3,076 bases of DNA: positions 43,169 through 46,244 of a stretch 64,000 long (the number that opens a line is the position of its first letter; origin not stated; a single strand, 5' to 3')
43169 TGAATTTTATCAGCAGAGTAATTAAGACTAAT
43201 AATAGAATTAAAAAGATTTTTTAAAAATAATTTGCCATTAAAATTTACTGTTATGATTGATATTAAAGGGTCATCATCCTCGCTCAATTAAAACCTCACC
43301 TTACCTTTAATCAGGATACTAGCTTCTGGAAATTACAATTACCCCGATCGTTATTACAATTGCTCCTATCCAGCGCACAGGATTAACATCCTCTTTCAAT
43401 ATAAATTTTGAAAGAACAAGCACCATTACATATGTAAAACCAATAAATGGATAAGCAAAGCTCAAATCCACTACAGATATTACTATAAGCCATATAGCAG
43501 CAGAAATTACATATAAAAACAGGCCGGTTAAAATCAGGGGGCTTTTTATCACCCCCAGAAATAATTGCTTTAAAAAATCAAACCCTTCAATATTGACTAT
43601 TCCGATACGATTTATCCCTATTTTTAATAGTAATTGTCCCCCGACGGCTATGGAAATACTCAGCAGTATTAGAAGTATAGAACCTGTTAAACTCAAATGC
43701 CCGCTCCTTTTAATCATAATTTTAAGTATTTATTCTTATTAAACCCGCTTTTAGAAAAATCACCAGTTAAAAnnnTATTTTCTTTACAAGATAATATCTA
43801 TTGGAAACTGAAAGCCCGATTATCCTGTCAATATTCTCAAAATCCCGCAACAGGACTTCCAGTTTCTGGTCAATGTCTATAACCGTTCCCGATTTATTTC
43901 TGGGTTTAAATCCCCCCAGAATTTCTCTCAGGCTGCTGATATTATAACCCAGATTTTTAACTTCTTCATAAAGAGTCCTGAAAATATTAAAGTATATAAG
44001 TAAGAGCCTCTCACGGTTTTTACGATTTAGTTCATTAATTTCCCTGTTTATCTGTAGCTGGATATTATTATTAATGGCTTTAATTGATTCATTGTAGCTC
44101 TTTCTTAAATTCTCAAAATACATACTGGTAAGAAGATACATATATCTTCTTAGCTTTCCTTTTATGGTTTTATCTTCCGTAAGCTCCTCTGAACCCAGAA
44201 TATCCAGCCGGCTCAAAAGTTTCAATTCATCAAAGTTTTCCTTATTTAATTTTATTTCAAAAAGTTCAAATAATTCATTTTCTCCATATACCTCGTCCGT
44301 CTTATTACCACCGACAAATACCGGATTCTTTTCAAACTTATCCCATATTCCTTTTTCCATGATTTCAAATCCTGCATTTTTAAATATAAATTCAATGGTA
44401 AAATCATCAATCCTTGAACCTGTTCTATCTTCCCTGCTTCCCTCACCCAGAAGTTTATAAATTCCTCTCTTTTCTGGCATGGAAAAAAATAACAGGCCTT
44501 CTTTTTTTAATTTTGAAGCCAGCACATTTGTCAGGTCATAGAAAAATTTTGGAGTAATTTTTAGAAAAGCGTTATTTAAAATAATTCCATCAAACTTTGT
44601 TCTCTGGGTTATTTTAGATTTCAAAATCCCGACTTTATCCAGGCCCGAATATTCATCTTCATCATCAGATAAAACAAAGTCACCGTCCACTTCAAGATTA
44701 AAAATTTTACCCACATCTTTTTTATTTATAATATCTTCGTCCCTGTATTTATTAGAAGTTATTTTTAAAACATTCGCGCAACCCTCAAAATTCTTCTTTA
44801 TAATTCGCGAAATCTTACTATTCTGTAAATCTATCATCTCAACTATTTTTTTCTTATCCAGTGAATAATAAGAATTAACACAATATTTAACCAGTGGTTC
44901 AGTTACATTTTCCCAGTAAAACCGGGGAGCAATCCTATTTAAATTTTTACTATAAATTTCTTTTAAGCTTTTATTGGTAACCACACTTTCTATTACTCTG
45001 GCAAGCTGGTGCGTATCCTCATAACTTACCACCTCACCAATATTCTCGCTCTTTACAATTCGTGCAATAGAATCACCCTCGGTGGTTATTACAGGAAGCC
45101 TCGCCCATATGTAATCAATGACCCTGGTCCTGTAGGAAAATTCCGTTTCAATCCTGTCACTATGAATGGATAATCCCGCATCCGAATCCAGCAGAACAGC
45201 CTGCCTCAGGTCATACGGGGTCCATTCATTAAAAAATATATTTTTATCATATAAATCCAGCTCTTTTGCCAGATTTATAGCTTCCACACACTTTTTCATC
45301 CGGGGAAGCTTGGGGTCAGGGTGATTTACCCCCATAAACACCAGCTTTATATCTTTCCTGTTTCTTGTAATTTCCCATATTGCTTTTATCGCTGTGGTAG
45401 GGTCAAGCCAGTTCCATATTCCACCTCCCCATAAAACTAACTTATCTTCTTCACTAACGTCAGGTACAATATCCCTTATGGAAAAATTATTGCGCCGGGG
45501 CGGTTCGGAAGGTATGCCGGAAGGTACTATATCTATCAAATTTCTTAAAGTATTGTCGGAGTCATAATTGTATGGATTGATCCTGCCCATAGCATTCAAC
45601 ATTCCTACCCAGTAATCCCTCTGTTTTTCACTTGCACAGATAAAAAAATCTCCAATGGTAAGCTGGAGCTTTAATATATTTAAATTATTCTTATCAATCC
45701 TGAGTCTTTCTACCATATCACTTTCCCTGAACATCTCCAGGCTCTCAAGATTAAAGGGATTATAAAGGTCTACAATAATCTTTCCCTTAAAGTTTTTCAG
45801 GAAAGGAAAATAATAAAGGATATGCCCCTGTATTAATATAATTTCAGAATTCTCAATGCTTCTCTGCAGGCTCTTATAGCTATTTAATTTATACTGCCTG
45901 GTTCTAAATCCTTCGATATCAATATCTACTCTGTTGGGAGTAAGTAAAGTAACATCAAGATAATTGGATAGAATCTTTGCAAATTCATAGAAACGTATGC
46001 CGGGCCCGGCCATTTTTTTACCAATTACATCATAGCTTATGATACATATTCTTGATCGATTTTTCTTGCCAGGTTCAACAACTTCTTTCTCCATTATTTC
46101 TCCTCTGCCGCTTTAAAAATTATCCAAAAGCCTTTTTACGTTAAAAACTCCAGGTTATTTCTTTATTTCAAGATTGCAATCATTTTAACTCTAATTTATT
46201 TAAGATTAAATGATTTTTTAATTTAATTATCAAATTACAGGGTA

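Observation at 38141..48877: Seven consecutive glycosyltransferase genes (4 GT2, 3 GT4-like) with one small DMT membrane protein and no canonical initiating phosphoglycosyltransferase, Wzx/Wzy/Wzz or ABC exporter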

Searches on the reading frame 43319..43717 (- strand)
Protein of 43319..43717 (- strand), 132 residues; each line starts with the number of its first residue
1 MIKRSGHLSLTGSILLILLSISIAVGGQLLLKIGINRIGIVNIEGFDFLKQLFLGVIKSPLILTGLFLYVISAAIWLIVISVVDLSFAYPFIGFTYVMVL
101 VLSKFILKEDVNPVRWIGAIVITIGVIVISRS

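Call 4: search_protein_families(library=pfam, proteins=[window:43319-43717:-], max_evalue=0.01)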
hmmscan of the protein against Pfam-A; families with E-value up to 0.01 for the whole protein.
window:43319-43717:- (132 aa): 1 family
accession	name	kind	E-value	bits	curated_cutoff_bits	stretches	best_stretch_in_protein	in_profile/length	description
PF00892.27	EamA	-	8.5e-07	29.8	28.2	1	46-130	62-134/135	EamA-like transporter family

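Call 12: search_protein_families(library=ncbifam, proteins=[window:43319-43717:-], max_evalue=0.01)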
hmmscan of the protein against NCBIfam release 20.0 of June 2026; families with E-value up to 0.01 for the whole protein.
window:43319-43717:- (132 aa): 3 families
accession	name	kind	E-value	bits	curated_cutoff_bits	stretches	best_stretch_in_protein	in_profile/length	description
NF002816.2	PRK02971.1-2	equivalog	9.9e-13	48.6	99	1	18-131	4-118/120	4-amino-4-deoxy-L-arabinose-phosphoundecaprenol flippase subunit ArnF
NF011625.2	PRK15051.1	equivalog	8.3e-07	29.2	92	1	64-130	40-108/111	4-amino-4-deoxy-L-arabinose-phosphoundecaprenol flippase subunit ArnE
TIGR03340.1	phn_DUF6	hypoth_equivalog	5.7e-05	22.9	288.15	1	80-131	84-135/281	phosphonate utilization associated putative membrane protein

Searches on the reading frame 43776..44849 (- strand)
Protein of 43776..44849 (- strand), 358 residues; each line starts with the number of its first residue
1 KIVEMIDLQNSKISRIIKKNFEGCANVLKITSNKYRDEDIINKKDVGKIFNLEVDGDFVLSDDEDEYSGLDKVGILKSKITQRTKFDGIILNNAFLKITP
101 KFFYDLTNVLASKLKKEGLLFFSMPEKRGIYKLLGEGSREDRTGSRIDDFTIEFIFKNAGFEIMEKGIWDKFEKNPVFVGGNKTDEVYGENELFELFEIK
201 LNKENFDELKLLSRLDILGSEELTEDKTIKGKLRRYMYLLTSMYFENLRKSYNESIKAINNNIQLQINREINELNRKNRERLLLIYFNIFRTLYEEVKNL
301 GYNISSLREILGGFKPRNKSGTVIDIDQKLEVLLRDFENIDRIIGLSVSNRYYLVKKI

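Call 19: search_protein_families(library=pfam, proteins=[window:43776-44849:-], max_evalue=5)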
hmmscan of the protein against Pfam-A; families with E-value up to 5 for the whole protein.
seq(358 aa): 1 family
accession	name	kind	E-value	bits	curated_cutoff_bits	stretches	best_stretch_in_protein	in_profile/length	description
PF13489.12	Methyltransf_23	-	0.23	11.6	27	1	85-165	81-163/164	Methyltransferase domain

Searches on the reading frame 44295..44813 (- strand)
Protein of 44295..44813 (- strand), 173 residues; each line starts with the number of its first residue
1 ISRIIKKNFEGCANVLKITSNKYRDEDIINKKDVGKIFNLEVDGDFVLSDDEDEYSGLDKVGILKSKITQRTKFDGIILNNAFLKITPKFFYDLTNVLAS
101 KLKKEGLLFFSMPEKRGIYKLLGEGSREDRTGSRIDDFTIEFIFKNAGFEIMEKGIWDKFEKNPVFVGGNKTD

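Call 45: predict_structure(alignment_id=A2)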
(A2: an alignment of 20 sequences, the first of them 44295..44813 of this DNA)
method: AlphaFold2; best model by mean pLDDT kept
length: 173 residues; sequences in the alignment: 20
mean_pLDDT: 72.1   pTM: 0.69
mean pLDDT of the five models: 72.1, 71.8, 71.8, 69.4, 68.5
residues with pLDDT >= 90: 37; 70-90: 80; 50-70: 14; < 50: 42
segments of 3 or more residues with pLDDT < 50: 44-55, 116-121, 123-132, 160-173
pLDDT, mean of each block of 10 residues (from residue 1): 85 88 76 82 48 50 73 89 80 90 92 59 44 71 92 74 40 40
secondary structure, 60 per line:
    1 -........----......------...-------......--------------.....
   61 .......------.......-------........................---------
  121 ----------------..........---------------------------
elements in order: H2-9 E14-19 E36-41 H56-67 E74-80 H88-101 E102-111 H137-146

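Call 47: fold_search(model_id=the predicted structure, library=pdb)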
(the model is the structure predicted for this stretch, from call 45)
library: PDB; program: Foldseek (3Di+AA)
matches with E <= 10: 963; with E <= 0.001: 0
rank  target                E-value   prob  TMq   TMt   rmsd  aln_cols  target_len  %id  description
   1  8j3g                  1.4e-03  0.99  0.43  0.27   7.4       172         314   12  Crystal structure of apo (S)-norcoclaurine 6-O-methyltransferase from Coptis chinensis (released 2024-10-23)
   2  7qos_B                2.2e-03  1.00  0.45  0.24   9.8       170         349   16  Cyclopropane fatty acid synthase from Aquifex aeolicous with bound ligands (released 2022-02-02)
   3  7qos_A                4.5e-03  0.99  0.46  0.24   9.7       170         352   16  Cyclopropane fatty acid synthase from Aquifex aeolicous with bound ligands (released 2022-02-02)
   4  7waq_D                6.1e-03  0.97  0.42  0.22   9.1       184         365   13  SbSOMT in complex with resveratrol (released 2022-12-21)
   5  1fp1                  7.0e-03  0.95  0.41  0.23   8.5       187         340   11  CRYSTAL STRUCTURE ANALYSIS OF CHALCONE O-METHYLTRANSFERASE (released 2001-03-07)
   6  3p9c                  7.9e-03  0.96  0.45  0.25   7.6       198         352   12  Crystal structure of perennial ryegrass LpOMT1 bound to SAH (released 2011-01-12)
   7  7v6j_B                7.9e-03  0.92  0.40  0.22   9.2       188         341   11  LcCOMT in complex with SAM (released 2021-12-29)
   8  7v6j_A                8.4e-03  0.92  0.40  0.22   8.8       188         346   12  LcCOMT in complex with SAM (released 2021-12-29)
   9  6d2l_E                9.6e-03  0.96  0.34  0.19   7.5       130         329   12  Crystal structure of human CARM1 with (S)-SKI-72 (released 2018-05-23)
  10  6s77_A                1.0e-02  0.96  0.33  0.18   7.2       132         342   12  Crystal structure of CARM1 N265Y mutant in complex with inhibitor AA183 (released 2020-03-04)
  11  6iwt_A                1.0e-02  0.89  0.40  0.23   9.3       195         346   12  Crystal structure of methyltransferase COMT-S in P. praeruptorum (released 2019-04-03)
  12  7v6l_B                1.2e-02  0.89  0.39  0.22   8.9       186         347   13  LcCOMT in complex with SAH (released 2021-12-29)
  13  4ikp_B                1.3e-02  0.98  0.38  0.21   7.3       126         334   13  Crystal structure of coactivator-associated arginine methyltransferase 1 with methylenesinefungin (released 2013-02-13)
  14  5z9o_B                1.3e-02  0.98  0.47  0.24   7.9       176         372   12  The crystal structure of Cyclopropane-fatty-acyl-phospholipid synthase from Lactobacillus acidophilus (released 2019-03-06)
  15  5egs_A                1.4e-02  0.98  0.39  0.22   6.6       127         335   11  Human PRMT6 with bound fragment-type inhibitor (released 2016-02-03)
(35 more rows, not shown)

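Call 60: search_protein_representatives(alignment_id=A2)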
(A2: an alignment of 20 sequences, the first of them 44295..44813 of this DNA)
Query: 20 sequences, 171 profile positions. Proteins with E-value up to 0.001 (for the whole library): 14; up to 1e-10: 8; up to 1e-30: 4. The best 14 are listed.
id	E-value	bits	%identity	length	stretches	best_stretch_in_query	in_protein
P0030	5.2e-66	237.9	-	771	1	1-166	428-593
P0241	1.3e-65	236.5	-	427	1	1-167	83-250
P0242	5.1e-49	182.6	-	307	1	44-164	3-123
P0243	3.8e-44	166.7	-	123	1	61-165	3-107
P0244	5.7e-30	120.6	-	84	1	34-116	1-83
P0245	2.3e-19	86.0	-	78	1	98-164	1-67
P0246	6.0e-13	65.2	-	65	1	108-165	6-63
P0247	3.5e-12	62.7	-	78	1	2-59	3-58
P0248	5.5e-10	55.5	-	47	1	98-143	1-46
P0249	5.3e-08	49.1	-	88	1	1-48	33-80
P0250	1.9e-07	47.3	-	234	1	127-163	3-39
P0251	1.8e-06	44.1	-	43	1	126-162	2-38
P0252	1.8e-04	37.6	-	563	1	9-158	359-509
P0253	6.9e-04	35.7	-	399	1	52-151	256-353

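Call 66: find_encoding_contigs(protein=P0252, flank=10000, max_places=3)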
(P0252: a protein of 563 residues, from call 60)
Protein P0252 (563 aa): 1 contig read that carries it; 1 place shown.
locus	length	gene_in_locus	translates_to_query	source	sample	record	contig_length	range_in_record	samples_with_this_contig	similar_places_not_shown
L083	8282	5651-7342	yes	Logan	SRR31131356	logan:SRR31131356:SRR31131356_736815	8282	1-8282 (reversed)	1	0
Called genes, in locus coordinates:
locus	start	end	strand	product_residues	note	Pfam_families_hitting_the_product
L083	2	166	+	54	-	?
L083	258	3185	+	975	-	PF05048:NosD (weak), PF13229:Beta_helix (weak), PF05048:NosD (weak), PF13229:Beta_helix, PF05048:NosD, PF13229:Beta_helix, PF05048:NosD, PF13229:Beta_helix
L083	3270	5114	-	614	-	PF11028:TMEM260_N (weak), PF13231:PMT_2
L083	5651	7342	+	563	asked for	PF13489:Methyltransf_23, PF07021:MetW, PF08241:Methyltransf_11, PF08242:Methyltransf_12 (weak), PF13649:Methyltransf_25, PF13847:Methyltransf_31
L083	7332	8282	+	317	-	?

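Call 67: find_encoding_contigs(protein=P0253, flank=10000, max_places=3)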
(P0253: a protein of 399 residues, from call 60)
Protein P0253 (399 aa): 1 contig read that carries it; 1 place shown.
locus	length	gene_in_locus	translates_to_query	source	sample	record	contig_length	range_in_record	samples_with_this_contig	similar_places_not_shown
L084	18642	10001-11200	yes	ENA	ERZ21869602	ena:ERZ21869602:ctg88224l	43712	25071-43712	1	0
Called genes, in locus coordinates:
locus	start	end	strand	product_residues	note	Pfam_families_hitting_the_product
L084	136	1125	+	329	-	PF04932:Wzy_C (weak)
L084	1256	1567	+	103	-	-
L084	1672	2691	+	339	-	PF01370:Epimerase, PF02719:Polysacc_synt_2, PF07993:NAD_binding_4 (weak), PF16363:GDP_Man_Dehyd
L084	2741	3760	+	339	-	PF00288:GHMP_kinases_N, PF08544:GHMP_kinases_C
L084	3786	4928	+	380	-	PF13439:Glyco_transf_4, PF20706:GT4-conflict, PF00534:Glycos_transf_1, PF13692:Glyco_trans_1_4, PF13524:Glyco_trans_1_2 (weak)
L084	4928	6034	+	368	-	PF13439:Glyco_transf_4, PF13477:Glyco_trans_4_2 (weak), PF13579:Glyco_trans_4_4 (weak), PF20706:GT4-conflict, PF00534:Glycos_transf_1, PF13692:Glyco_trans_1_4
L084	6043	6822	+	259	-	PF01061:ABC2_membrane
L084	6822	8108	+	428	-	PF00005:ABC_tran, PF14524:Wzt_C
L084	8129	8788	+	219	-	PF13580:SIS_2, PF01380:SIS (weak)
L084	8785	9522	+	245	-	PF00483:NTP_transferase, PF12804:NTP_transf_3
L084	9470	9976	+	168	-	PF08645:PNK3P (weak), PF13419:HAD_2 (weak), PF13242:Hydrolase_like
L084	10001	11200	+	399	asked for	PF13489:Methyltransf_23, PF07021:MetW (weak), PF08241:Methyltransf_11, PF08242:Methyltransf_12 (weak), PF13649:Methyltransf_25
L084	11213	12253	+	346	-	PF00534:Glycos_transf_1, PF13692:Glyco_trans_1_4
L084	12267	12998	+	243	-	-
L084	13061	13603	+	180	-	PF00534:Glycos_transf_1, PF13692:Glyco_trans_1_4 (weak)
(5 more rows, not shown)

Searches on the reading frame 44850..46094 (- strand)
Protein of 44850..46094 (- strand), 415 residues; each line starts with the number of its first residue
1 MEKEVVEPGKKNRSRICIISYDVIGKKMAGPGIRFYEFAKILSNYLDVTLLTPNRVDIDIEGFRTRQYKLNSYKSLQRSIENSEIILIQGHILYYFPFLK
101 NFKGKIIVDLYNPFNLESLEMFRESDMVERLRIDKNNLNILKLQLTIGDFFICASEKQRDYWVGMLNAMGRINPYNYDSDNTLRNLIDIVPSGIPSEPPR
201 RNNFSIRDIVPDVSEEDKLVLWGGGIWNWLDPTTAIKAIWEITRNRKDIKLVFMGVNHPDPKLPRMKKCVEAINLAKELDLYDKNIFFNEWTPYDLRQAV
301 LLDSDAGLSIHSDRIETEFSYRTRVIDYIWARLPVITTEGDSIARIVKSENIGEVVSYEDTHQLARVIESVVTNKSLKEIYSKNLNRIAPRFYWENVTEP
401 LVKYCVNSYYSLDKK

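Call 19: search_protein_families(library=pfam, proteins=[window:44850-46094:-], max_evalue=5)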
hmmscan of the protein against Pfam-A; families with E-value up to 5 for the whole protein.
seq(415 aa): 4 families
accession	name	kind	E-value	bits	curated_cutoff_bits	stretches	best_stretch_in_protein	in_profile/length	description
PF00534.26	Glycos_transf_1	-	2.7e-06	27.5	26.4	1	219-384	17-168/172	Glycosyl transferases group 1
PF13692.12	Glyco_trans_1_4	-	0.00018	22.3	27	1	222-374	6-142/142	Glycosyl transferases group 1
PF20670.3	DUF6816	-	0.051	13.6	26.8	1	87-146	48-108/218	Domain of unknown function (DUF6816)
PF22830.1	CATSPERB_head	-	0.059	13.4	27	1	99-146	59-104/179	CATSPERB head domain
